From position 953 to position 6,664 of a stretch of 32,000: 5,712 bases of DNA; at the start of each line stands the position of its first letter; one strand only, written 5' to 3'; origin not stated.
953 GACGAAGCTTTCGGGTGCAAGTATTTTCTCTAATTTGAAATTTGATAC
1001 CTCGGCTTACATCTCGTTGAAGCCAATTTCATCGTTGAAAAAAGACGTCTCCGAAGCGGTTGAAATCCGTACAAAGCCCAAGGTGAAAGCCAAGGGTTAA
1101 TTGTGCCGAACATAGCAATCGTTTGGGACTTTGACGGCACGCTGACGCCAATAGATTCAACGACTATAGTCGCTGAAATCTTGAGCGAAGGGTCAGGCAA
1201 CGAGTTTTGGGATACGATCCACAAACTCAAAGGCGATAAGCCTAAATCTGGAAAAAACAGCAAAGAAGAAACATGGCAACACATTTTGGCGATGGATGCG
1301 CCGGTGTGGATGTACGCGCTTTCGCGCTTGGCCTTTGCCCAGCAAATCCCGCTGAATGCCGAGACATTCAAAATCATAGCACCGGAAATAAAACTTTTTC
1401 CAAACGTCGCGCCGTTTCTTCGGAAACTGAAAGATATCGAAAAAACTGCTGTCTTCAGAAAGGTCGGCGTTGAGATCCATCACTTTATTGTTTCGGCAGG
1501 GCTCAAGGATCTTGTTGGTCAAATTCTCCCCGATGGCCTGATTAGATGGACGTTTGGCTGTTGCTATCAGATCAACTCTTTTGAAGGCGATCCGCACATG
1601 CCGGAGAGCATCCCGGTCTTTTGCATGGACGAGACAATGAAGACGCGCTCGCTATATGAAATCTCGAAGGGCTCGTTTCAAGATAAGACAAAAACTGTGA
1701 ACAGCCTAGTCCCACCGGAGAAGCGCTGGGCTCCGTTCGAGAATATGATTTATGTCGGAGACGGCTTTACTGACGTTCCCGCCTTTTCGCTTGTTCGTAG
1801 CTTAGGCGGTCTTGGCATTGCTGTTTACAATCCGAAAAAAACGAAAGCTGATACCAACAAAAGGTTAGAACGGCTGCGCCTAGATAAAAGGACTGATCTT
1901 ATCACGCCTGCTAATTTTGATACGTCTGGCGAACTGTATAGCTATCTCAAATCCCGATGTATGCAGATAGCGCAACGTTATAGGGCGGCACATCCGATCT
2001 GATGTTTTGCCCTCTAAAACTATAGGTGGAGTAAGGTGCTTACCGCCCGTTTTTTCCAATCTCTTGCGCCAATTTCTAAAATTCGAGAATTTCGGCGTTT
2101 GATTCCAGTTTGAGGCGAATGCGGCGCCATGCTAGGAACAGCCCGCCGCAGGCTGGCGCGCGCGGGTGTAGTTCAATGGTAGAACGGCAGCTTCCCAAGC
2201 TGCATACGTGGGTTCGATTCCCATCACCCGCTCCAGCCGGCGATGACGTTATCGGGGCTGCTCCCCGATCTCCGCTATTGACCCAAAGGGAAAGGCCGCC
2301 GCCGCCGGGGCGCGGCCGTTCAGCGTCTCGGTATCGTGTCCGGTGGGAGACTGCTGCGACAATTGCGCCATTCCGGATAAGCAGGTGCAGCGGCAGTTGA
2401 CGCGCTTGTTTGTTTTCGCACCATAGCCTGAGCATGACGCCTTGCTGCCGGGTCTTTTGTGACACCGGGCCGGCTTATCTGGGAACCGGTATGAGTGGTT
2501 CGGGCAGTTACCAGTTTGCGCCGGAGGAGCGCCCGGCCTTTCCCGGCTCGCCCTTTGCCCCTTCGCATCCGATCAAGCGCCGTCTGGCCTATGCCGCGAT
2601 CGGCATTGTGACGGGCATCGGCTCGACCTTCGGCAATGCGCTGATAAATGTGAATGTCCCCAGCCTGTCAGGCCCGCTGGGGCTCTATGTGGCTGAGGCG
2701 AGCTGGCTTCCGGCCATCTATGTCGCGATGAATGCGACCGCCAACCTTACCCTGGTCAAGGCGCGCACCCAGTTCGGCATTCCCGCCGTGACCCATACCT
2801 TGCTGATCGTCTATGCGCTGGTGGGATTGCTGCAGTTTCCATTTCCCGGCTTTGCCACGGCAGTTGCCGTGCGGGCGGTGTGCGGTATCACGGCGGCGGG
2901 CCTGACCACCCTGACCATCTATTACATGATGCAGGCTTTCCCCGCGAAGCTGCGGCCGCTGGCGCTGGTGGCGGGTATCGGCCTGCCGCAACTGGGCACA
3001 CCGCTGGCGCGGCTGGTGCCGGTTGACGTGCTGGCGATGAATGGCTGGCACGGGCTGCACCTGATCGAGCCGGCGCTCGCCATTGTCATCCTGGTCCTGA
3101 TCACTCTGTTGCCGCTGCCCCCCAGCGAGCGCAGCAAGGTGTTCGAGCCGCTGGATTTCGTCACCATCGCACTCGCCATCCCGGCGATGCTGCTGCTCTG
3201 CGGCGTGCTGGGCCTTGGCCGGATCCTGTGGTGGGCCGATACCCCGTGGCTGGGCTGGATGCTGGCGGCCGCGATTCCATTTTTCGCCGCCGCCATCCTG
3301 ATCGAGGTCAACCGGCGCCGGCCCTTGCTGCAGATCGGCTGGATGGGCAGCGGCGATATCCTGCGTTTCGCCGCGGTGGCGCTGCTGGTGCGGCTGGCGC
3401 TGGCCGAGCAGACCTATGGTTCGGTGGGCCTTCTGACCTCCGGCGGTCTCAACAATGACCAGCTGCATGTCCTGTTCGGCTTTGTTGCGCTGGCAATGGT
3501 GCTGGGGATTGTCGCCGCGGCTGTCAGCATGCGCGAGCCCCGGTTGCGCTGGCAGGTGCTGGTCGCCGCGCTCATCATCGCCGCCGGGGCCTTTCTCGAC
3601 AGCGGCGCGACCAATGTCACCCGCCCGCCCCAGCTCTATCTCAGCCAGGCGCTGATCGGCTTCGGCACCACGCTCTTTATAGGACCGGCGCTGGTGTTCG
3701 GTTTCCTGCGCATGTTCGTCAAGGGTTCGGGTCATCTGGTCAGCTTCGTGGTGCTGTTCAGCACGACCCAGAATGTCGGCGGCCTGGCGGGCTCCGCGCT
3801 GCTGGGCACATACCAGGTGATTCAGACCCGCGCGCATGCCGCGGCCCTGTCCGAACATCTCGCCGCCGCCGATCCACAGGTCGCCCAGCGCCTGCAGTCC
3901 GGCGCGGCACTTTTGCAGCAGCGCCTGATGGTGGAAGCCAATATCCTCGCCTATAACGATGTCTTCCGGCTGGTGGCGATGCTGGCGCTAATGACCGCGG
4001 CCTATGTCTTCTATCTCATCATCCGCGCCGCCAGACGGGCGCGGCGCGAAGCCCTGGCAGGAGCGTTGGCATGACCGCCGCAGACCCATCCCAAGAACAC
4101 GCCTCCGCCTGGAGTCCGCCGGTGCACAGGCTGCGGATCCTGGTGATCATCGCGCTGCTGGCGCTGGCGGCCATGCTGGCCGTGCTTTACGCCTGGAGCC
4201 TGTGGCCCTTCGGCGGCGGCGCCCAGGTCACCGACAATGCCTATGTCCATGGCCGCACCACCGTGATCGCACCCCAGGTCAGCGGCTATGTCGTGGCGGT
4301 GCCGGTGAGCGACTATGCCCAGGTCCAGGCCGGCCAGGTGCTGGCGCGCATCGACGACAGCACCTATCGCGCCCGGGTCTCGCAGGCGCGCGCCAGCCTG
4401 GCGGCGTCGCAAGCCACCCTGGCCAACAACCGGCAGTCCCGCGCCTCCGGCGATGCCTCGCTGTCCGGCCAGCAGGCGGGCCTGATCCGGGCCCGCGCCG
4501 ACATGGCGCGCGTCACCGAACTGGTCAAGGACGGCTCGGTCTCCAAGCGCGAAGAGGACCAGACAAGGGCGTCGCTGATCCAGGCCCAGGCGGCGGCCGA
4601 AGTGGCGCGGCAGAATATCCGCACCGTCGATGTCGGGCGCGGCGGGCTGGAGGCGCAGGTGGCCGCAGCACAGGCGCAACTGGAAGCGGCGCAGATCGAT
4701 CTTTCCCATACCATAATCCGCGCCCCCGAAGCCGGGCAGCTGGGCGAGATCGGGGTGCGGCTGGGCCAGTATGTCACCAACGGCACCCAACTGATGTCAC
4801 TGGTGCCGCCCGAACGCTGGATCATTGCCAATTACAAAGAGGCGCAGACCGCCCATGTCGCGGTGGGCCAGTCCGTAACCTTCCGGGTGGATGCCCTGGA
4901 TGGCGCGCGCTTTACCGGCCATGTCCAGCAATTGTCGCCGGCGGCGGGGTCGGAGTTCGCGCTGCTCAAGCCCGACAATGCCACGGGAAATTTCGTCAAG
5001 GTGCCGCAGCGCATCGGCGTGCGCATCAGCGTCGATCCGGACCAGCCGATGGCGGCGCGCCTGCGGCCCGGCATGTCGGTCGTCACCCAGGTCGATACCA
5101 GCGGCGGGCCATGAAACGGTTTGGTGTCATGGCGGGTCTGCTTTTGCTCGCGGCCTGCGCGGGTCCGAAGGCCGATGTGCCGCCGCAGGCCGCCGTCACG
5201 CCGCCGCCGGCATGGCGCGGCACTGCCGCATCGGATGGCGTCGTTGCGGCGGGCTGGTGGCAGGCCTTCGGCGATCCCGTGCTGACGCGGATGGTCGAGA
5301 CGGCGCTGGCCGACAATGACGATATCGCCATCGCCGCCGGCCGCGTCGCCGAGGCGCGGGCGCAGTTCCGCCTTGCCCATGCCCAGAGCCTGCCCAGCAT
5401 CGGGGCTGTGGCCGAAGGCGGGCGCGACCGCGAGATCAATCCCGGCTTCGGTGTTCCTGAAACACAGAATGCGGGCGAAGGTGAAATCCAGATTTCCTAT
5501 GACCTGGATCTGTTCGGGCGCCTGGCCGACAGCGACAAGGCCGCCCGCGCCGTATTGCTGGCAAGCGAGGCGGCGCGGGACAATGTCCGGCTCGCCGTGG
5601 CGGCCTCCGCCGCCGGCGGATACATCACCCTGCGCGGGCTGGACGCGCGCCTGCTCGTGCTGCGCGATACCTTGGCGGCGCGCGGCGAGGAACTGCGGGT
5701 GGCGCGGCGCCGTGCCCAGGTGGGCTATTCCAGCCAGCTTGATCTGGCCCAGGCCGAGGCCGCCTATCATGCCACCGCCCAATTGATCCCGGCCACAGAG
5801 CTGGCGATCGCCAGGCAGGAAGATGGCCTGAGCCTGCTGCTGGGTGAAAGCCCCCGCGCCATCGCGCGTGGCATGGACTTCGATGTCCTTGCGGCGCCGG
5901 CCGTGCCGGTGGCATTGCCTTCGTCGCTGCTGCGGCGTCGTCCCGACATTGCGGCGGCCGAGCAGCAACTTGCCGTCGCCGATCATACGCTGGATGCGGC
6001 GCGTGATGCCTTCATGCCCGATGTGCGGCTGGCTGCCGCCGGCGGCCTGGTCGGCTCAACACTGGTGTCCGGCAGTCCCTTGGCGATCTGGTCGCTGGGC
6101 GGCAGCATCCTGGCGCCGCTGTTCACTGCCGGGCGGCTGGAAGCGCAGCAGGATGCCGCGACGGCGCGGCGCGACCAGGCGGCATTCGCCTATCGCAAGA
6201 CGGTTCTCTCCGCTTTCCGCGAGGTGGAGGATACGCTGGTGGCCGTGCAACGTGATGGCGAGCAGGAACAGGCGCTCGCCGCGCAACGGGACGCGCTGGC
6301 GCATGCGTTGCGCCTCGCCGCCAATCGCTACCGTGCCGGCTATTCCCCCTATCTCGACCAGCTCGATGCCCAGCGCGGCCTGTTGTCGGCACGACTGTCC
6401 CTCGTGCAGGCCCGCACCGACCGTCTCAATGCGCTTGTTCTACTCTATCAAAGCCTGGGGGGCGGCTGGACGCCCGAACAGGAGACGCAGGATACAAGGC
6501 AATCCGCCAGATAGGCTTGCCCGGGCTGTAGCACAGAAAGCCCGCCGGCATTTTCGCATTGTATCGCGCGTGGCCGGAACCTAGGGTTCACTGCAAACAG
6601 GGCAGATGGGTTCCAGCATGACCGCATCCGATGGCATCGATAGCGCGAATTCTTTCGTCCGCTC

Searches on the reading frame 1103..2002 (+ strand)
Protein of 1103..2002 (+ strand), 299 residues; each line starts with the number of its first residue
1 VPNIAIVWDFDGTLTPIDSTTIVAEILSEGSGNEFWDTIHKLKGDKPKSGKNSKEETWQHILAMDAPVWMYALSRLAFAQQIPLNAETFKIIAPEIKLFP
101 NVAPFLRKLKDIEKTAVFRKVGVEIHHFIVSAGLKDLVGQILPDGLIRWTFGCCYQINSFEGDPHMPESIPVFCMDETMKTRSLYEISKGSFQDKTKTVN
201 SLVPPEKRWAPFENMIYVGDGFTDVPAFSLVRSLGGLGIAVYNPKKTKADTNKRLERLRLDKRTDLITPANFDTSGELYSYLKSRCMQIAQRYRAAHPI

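Call 18: search_protein_families(library=pfam, proteins=[window:1103-2002:+], max_evalue=0.001)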
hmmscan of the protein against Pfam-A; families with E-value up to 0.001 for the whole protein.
window:1103-2002:+ (299 aa): 2 families
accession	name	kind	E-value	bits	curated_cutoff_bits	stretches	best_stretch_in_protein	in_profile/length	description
PF00702.32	Hydrolase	-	3.1e-08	34.7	26.4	1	5-117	3-119/191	haloacid dehalogenase-like hydrolase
PF12710.13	HAD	-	0.0002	22.3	27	0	6-42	1-37/189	haloacid dehalogenase-like hydrolase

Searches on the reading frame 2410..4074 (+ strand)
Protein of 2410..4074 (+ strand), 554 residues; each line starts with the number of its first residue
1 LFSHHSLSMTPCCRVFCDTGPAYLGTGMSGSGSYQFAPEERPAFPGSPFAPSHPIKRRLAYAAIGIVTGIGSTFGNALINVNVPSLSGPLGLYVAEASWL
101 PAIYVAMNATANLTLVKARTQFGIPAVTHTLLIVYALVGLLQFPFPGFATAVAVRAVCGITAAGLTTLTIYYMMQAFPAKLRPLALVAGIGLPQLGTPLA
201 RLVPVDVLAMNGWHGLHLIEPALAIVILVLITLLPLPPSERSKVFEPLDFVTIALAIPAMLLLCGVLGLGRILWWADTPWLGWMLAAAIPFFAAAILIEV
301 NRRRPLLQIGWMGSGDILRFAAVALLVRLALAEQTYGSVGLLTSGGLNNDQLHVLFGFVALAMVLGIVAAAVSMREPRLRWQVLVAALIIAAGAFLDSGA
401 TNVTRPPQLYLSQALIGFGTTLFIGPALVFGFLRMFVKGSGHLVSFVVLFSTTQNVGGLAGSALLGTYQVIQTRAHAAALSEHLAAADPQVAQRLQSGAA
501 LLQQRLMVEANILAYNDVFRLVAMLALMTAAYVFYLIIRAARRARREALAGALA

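Call 18: search_protein_families(library=pfam, proteins=[window:2410-4074:+], max_evalue=0.001)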
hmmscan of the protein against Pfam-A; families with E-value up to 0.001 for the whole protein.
window:2410-4074:+ (554 aa): 1 family
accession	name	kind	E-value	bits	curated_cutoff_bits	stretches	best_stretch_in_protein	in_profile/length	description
PF07690.21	MFS_1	-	1.8e-08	34.1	33.4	1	68-461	4-346/347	Major Facilitator Superfamily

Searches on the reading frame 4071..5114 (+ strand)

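Call 18: search_protein_families(library=pfam, proteins=[window:4071-5114:+], max_evalue=0.001)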
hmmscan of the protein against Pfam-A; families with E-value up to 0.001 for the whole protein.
window:4071-5114:+ (347 aa): 5 families
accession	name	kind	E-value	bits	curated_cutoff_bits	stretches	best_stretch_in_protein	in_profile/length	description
PF16576.10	HlyD_D23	-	2.9e-15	56.6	30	1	62-292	18-188/214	Barrel-sandwich domain of CusB or HlyD membrane-fusion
PF13437.12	HlyD_3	-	3e-12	47.6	22.2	1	216-334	2-106/106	HlyD family secretion protein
PF13533.13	Biotin_lipoyl_2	-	5.7e-09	36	29.8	1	66-95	3-32/32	Biotin-lipoyl like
PF00364.28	Biotin_lipoyl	-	9.9e-05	22.5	22.1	0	214-243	43-72/73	Biotin-requiring enzyme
PF00529.27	CusB_dom_1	-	0.00029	21.4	26.5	0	194-343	12-89/89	Cation efflux system protein CusB domain 1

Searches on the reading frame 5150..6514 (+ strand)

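Call 18: search_protein_families(library=pfam, proteins=[window:5150-6514:+], max_evalue=0.001)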
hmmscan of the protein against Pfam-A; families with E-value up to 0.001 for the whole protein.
window:5150-6514:+ (454 aa): 1 family
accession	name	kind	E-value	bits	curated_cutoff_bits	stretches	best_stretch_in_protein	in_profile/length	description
PF02321.23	OEP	-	4.8e-39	134.5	22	2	257-437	5-187/187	Outer membrane efflux protein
